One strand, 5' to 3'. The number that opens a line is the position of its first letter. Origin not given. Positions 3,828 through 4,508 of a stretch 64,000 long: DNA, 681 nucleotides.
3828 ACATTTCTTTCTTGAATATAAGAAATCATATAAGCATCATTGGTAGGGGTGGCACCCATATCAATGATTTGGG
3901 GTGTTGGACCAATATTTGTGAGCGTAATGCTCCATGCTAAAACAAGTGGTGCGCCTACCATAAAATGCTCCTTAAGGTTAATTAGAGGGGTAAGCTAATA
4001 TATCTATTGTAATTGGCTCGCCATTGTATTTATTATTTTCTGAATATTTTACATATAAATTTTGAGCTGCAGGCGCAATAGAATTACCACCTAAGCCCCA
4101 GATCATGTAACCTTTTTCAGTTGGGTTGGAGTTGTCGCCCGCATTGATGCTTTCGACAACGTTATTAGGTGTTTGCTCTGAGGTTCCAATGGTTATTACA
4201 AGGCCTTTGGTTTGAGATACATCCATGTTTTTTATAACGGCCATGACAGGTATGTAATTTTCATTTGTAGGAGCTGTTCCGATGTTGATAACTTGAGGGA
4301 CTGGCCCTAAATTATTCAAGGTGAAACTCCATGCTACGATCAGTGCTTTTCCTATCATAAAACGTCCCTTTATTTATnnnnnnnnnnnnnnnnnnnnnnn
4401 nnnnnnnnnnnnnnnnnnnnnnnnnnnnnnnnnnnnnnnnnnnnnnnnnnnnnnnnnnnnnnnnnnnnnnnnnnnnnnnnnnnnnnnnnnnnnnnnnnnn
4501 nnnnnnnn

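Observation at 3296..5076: Repressor-linked three-gene cassette in the rexAB-equivalent slot: two novel paralogs plus a small secreted protein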

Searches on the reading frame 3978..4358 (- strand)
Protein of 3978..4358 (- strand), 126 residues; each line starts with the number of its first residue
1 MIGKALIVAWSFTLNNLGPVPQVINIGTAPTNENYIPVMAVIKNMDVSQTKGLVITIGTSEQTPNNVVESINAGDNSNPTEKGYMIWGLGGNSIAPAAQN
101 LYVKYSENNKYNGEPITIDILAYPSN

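Call 3: search_protein_families(library=pfam, proteins=[window:3978-4358:-], max_evalue=1)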
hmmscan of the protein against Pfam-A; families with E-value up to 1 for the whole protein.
window:3978-4358:- (126 aa): 0 families

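Call 4: search_protein_families(library=phrogs, proteins=[window:3978-4358:-], max_evalue=1)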
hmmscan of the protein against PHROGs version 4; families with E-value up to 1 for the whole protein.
window:3978-4358:- (126 aa): 1 family
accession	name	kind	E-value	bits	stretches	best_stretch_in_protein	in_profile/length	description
phrog_8653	-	unknown function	0.23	12.8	1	94-117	19-42/94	-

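Call 5: search_protein_families(library=padloc, proteins=[window:3978-4358:-], max_evalue=1)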
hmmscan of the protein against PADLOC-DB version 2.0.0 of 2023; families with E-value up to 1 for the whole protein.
window:3978-4358:- (126 aa): 0 families

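Call 6: search_protein_families(library=ncbifam, proteins=[window:3978-4358:-], max_evalue=1)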
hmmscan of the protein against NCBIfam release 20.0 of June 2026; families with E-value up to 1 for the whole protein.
window:3978-4358:- (126 aa): 0 families

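Call 9: find_homologous_proteins(query=window:3978-4358:-, max_evalue=0.01)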
Query window:3978-4358:- (126 aa): 1 proteins with E <= 0.01 among 2 candidates.
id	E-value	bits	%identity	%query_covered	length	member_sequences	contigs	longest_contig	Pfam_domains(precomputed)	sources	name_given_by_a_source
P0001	2.6e-75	268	100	100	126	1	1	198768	-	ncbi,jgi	jgi:hypothetical protein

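Call 10: find_encoding_contigs(protein=P0001, flank=10000, max_places=6)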
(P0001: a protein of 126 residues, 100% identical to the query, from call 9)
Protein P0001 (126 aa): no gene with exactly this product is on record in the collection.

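Call 22: predict_structure(alignment_id=A1)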
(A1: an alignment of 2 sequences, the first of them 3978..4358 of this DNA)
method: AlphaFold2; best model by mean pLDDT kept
length: 126 residues; sequences in the alignment: 2
mean_pLDDT: 66.1   pTM: 0.62
mean pLDDT of the five models: 66.1, 65.1, 62.1, 59.0, 57.0
residues with pLDDT >= 90: 0; 70-90: 55; 50-70: 60; < 50: 11
segments of 3 or more residues with pLDDT < 50: 75-81
pLDDT, mean of each block of 10 residues (from residue 1): 69 72 71 74 69 70 57 49 53 61 67 75 77
secondary structure, 60 per line:
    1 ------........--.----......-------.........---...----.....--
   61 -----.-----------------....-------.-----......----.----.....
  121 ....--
elements in order: E7-14 E22-27 E35-43 E54-58 E84-87 E101-106 E116-124

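Call 24: search_protein_representatives(alignment_id=A1)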
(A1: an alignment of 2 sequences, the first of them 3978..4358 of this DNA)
Query: 2 sequences, 146 profile positions. Proteins with E-value up to 0.001 (for the whole library): 10; up to 1e-10: 7; up to 1e-30: 1. The best 10 are listed.
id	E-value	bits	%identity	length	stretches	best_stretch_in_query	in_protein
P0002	3.3e-72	257.6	-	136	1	1-146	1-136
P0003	2.1e-20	89.5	-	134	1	1-142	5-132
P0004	1.8e-18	83.2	-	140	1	2-142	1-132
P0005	2.2e-17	79.7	-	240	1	1-144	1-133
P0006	1.7e-13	67.1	-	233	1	1-144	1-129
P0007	3.3e-12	62.9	-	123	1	1-144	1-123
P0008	7.5e-12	61.8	-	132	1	8-122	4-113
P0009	8.3e-08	48.7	-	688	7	44-98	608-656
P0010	1.9e-05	41.0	-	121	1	1-141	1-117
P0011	4.8e-05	39.7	-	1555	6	103-138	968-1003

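Call 28: find_homologous_proteins(query=A2, max_evalue=0.001)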
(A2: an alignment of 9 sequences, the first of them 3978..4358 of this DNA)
Query A2 (9 sequences) (126 aa, profile of the alignment): 13 proteins with E <= 0.001 among 2674 candidates.
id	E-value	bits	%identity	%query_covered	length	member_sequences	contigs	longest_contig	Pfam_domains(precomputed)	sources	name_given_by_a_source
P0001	1.6e-45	173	100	100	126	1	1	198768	-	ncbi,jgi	jgi:hypothetical protein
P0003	4.8e-43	165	45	100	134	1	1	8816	-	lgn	-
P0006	2.4e-41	159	38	100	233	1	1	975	-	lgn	-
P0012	4.3e-39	152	50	100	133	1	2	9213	-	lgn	-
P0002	1.7e-38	150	29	95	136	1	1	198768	-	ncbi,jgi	jgi:hypothetical protein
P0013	8.2e-38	148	53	100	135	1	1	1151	-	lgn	-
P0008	3.1e-37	146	33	94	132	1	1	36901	-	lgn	-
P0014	4.2e-37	146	52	100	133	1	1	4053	-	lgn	-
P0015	1.4e-36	144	52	100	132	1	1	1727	-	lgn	-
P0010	4.4e-35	139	30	98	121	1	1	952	-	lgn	-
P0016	3.9e-32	129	33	100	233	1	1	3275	-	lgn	-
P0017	1.3e-31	128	43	100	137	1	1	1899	-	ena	-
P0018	1.8e-30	124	35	100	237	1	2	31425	-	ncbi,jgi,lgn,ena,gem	-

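Call 29: find_encoding_contigs(protein=P0018, flank=10000, max_places=4)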
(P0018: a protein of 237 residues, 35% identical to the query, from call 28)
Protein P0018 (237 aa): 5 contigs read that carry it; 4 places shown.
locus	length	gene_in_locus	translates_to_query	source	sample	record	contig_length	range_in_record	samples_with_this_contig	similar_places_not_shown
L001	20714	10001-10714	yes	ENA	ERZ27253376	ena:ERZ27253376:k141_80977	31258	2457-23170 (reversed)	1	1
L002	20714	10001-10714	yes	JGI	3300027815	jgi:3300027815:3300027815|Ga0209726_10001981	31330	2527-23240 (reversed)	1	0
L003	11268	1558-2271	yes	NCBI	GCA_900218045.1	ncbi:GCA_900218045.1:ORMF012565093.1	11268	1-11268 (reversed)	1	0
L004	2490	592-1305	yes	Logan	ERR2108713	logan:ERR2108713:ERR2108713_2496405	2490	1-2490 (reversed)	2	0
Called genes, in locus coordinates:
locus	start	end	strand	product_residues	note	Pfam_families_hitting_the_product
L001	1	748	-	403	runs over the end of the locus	-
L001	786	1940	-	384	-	PF02353:CMAS, PF13489:Methyltransf_23, PF08241:Methyltransf_11, PF08242:Methyltransf_12 (faint), PF13649:Methyltransf_25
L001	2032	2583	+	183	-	PF00440:TetR_N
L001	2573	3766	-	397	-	PF03435:Sacchrp_dh_NADP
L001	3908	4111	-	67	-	-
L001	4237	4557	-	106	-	-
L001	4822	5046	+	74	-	-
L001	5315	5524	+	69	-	-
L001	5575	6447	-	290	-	PF08401:ArdcN, PF18818:MPTase-PolyVal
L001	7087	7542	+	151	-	PF04564:U-box (weak)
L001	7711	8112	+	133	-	PF17775:YchJ_M-like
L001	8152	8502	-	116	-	PF01381:HTH_3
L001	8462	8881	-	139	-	PF06296:RelE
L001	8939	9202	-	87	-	PF04014:MazE_antitoxin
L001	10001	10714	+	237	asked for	-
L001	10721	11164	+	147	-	-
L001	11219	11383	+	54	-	-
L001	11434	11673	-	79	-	PF13683:rve_3, PF13333:rve_2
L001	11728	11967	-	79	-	PF00665:rve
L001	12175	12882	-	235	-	-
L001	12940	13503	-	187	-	-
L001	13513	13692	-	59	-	-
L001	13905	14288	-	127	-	PF03050:DDE_Tnp_IS66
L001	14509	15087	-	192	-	PF13276:HTH_21, PF00665:rve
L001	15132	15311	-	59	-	-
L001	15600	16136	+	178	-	-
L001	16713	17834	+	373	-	PF02661:Fic (weak)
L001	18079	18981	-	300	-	-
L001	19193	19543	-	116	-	PF01381:HTH_3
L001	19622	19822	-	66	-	PF04014:MazE_antitoxin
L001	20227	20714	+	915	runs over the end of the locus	PF12419:DUF3670, PF00176:SNF2-rel_dom, PF04851:ResIII, PF00271:Helicase_C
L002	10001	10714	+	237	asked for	-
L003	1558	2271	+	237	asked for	-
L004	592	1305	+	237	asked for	-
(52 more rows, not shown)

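Call 30: find_encoding_contigs(protein=P0008, flank=10000, max_places=4)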
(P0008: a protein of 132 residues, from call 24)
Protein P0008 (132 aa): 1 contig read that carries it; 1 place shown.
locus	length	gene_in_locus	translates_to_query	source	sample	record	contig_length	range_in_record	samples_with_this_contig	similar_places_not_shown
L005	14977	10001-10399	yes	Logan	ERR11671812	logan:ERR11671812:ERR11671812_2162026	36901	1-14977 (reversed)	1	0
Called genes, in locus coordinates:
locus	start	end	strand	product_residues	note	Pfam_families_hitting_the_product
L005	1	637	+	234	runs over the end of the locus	-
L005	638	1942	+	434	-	-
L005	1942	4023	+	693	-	-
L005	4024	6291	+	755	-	-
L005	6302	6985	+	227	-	-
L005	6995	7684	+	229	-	-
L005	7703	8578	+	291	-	-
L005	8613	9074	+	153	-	-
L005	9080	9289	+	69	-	-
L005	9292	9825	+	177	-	-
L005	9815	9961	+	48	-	-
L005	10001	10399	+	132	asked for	-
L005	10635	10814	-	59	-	-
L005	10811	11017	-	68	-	-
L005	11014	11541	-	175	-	-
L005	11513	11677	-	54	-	-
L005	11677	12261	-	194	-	PF00959:Phage_lysozyme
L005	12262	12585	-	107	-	-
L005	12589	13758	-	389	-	PF01139:RtcB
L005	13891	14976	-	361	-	?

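Call 31: find_encoding_contigs(protein=P0003, flank=10000, max_places=4)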
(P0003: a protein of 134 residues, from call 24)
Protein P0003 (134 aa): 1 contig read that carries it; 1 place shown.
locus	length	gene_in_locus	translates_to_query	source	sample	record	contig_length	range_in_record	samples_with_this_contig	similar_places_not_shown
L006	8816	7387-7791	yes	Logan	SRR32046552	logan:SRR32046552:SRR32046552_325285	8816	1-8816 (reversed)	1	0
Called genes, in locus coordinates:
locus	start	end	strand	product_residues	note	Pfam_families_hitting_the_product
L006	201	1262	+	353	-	PF24624:Int_N (faint), PF00589:Phage_integrase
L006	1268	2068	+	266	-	-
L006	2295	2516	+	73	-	-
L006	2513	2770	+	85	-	PF14090:HTH_39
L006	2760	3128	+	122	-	PF01807:Zn_ribbon_DnaG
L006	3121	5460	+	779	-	PF06048:DUF927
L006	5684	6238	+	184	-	-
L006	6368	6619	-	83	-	PF01381:HTH_3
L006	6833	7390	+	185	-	-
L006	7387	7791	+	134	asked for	-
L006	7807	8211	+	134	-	-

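Call 32: find_encoding_contigs(protein=P0012, flank=10000, max_places=4)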
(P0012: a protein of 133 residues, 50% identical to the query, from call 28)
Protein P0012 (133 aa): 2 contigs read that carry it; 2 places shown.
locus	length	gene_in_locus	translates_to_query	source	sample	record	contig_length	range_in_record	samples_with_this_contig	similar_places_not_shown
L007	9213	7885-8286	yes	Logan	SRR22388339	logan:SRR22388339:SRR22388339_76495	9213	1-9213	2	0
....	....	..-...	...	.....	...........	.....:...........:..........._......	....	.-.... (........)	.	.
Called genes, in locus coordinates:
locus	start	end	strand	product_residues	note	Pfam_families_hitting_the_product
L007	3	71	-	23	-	?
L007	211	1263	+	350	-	PF24624:Int_N, PF00589:Phage_integrase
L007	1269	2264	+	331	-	-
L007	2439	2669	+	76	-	-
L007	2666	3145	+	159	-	PF14090:HTH_39 (weak)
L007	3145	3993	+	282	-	-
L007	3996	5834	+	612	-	PF13155:Toprim_2, PF13662:Toprim_4 (faint), PF13481:AAA_25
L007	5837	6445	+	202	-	-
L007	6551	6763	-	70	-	PF01381:HTH_3, PF12844:HTH_19, PF13560:HTH_31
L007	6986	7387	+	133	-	-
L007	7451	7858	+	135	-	-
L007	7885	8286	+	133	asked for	-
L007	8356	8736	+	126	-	PF06296:RelE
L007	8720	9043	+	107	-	PF01381:HTH_3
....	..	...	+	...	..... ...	-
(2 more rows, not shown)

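Call 39: find_related_loci(query=A3, collection=genome_contigs, flank=10000)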
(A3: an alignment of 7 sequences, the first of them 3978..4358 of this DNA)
Query A3 (126 aa) in genome_contigs; peptide patterns used: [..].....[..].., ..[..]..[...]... (x = any residue, [..] = any of these).
41 stretches matched a pattern, but none encodes a relative of the query by tblastn (E <= 1e-3).

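Call 42: find_encoding_contigs(protein=P0014, flank=5000, max_places=3)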
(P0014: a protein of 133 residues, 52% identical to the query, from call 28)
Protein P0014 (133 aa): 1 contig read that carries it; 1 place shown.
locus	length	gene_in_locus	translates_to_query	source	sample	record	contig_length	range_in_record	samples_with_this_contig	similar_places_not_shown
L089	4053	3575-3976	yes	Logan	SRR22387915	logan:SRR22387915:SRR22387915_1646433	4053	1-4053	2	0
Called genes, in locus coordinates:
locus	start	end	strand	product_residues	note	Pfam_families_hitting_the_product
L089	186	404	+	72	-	-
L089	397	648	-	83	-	PF12844:HTH_19 (weak), PF13560:HTH_31, PF01381:HTH_3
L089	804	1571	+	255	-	-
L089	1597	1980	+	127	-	-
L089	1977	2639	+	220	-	-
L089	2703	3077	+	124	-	-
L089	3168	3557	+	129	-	-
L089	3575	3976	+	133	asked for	-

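Call 43: find_encoding_contigs(protein=P0016, flank=5000, max_places=3)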
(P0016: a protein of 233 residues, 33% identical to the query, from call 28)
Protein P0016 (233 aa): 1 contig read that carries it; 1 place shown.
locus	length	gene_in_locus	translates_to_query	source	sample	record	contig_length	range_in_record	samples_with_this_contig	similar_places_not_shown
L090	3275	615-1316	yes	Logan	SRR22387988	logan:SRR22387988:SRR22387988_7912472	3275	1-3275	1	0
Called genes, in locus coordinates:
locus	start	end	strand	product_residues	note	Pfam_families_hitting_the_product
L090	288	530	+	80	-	-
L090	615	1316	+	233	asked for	-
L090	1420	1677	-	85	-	PF13560:HTH_31, PF12844:HTH_19 (weak), PF01381:HTH_3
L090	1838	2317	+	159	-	-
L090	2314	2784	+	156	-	-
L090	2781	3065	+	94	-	-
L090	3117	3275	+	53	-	?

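Call 44: find_encoding_contigs(protein=P0017, flank=5000, max_places=3)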
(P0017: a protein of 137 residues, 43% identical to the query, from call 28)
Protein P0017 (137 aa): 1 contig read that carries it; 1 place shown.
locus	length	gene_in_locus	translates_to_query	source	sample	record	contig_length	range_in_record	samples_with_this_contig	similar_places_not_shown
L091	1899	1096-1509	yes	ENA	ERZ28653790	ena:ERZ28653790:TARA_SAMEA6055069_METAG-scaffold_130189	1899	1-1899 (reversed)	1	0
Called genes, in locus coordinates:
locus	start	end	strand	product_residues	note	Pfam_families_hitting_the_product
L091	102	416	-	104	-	PF13560:HTH_31, PF12844:HTH_19 (weak), PF01381:HTH_3 (weak)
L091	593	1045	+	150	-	-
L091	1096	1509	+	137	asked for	-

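Call 45: find_encoding_contigs(protein=P0015, flank=5000, max_places=3)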
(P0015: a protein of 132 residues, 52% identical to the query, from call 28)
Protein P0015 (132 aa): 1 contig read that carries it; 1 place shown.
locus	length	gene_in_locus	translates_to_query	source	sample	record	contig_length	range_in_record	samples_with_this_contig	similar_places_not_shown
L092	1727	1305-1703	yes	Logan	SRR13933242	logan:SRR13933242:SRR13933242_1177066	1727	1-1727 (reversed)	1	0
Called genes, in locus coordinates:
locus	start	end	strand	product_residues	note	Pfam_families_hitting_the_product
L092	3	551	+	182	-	?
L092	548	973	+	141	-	-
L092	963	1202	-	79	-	PF13560:HTH_31, PF12844:HTH_19, PF01381:HTH_3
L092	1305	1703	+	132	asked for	-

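Call 54: predict_structure(alignment_id=A4)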
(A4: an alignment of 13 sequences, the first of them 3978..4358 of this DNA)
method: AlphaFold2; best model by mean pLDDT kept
length: 126 residues; sequences in the alignment: 13
mean_pLDDT: 85.9   pTM: 0.81
mean pLDDT of the five models: 85.9, 84.8, 84.2, 83.9, 83.6
residues with pLDDT >= 90: 63; 70-90: 49; 50-70: 13; < 50: 1
segments of 3 or more residues with pLDDT < 50: none
pLDDT, mean of each block of 10 residues (from residue 1): 79 91 92 90 84 92 92 68 79 86 89 86 89
secondary structure, 60 per line:
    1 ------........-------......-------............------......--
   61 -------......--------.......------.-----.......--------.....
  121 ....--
elements in order: E7-14 E22-27 E35-46 E53-58 E68-73 E82-88 E101-107 E116-124

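Call 58: search_protein_families(library=pfam, proteins=[L006:7807-8211:+, L007:7451-7858:+, L089:1597-1980:+, L001:10721-11164:+, L007:6941-7387:+, L091:593-1045:+, L006:6761-7390:+, L089:804-1571:+, L089:3168-3557:+, P0018], max_evalue=0.1)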
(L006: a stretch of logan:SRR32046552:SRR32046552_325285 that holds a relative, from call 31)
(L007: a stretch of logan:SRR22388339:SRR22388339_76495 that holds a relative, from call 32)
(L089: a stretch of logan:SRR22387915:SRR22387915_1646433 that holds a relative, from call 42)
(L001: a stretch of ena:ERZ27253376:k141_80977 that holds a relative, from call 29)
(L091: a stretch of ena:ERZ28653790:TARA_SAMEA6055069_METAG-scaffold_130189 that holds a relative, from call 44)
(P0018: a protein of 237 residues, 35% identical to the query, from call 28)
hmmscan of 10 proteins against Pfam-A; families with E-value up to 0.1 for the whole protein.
L006:7807-8211:+ (134 aa): 0 families

L007:7451-7858:+ (135 aa): 1 family
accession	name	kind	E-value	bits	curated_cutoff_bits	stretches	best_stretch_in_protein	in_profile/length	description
PF17884.7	DUF5591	-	0.019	15.2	26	1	16-50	50-84/150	Domain of unknown function (DUF5591)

L089:1597-1980:+ (127 aa): 0 families

L001:10721-11164:+ (147 aa): 0 families

L007:6941-7387:+ (148 aa): 0 families

L091:593-1045:+ (150 aa): 0 families

L006:6761-7390:+ (209 aa): 0 families

L089:804-1571:+ (255 aa): 3 families
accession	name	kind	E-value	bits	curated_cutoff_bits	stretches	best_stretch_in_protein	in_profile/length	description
PF08238.18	Sel1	-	2.9e-05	24.9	30.7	1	155-183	1-29/36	Sel1 repeat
PF23558.1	TPR_P4H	-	0.0065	17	27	0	50-77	46-73/91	Prolyl 4-hydroxylase peptide-substrate-binding domain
PF13424.12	TPR_12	-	0.085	13.5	30.1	0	61-91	25-57/77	Tetratricopeptide repeat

L089:3168-3557:+ (129 aa): 1 family
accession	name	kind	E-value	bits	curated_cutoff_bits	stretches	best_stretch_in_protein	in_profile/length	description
PF25682.1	Phage_VG64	-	0.052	13.8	27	1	1-34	1-35/127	Mycobacterium phage VG64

P0018 (237 aa): 0 families

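Call 63: find_related_loci(query=A3, collection=viral_contigs, flank=10000)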
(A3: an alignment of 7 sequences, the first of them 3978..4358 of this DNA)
Query A3 (126 aa) in viral_contigs; peptide patterns used: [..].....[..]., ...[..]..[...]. (x = any residue, [..] = any of these).
38 stretches matched a pattern, but none encodes a relative of the query by tblastn (E <= 1e-3).

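Call 64: fold_search(model_id=the predicted structure, library=viral)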
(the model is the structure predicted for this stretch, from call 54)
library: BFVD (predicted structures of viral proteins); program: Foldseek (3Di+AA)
matches with E <= 10: 1741; with E <= 0.001: 6
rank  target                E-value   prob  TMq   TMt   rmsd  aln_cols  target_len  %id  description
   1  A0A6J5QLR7            1.7e-04  1.00  0.62  0.57   3.8       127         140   15  Uncharacterized protein [uncultured Caudovirales phage]
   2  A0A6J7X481            4.8e-04  1.00  0.59  0.52   4.5       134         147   13  Uncharacterized protein [uncultured Caudovirales phage]
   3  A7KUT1                6.0e-04  1.00  0.66  0.65   3.5       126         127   12  (no name in the UniProt tables at hand)
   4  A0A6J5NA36            6.3e-04  1.00  0.38  0.40   6.4       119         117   13  Uncharacterized protein [uncultured Caudovirales phage]
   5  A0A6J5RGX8            6.7e-04  1.00  0.61  0.56   5.0       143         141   15  Uncharacterized protein [uncultured Caudovirales phage]
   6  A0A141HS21            8.4e-04  1.00  0.60  0.36   4.4       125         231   12  (no name in the UniProt tables at hand)
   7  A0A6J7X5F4            1.0e-03  1.00  0.46  0.51   5.7       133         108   16  Uncharacterized protein [uncultured Caudovirales phage]
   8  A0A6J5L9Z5            1.0e-03  1.00  0.44  0.48   7.1       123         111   15  Uncharacterized protein [uncultured Caudovirales phage]
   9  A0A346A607            1.2e-03  1.00  0.48  0.33   4.6       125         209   16  (no name in the UniProt tables at hand)
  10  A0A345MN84            1.2e-03  1.00  0.48  0.08   5.3       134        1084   15  (no name in the UniProt tables at hand)
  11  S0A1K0                1.2e-03  1.00  0.50  0.10   4.9       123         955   19  Structural protein [Cellulophaga phage phi4:1]
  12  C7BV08                1.5e-03  1.00  0.61  0.29   3.9       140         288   10  Uncharacterized protein [Synechococcus phage S-RSM4]
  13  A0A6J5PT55            1.5e-03  1.00  0.63  0.56   4.5       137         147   14  Uncharacterized protein [uncultured Caudovirales phage]
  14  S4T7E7                1.5e-03  1.00  0.59  0.52   4.1       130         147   12  (no name in the UniProt tables at hand)
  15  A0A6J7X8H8            1.5e-03  1.00  0.49  0.12   4.5       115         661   17  Uncharacterized protein [uncultured Caudovirales phage]
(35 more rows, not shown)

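Call 65: find_related_loci(query=A3, collection=metagenome_contigs, flank=10000)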
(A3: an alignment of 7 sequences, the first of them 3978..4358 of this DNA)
Query A3 (126 aa) in metagenome_contigs; peptide patterns used: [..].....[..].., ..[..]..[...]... (x = any residue, [..] = any of these).
32 stretches matched a pattern, but none encodes a relative of the query by tblastn (E <= 1e-3).

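Call 68: search_dna_similar(query=window:3978-4358:-, collection=phages, mode=protein, max_evalue=1)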
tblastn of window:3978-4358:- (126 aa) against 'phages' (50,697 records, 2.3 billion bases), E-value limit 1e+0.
No match.

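Call 69: search_dna_similar(query=window:3978-4358:-, collection=plasmids, mode=protein, max_evalue=1)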
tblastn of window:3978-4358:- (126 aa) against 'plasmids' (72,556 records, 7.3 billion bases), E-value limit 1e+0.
No match.
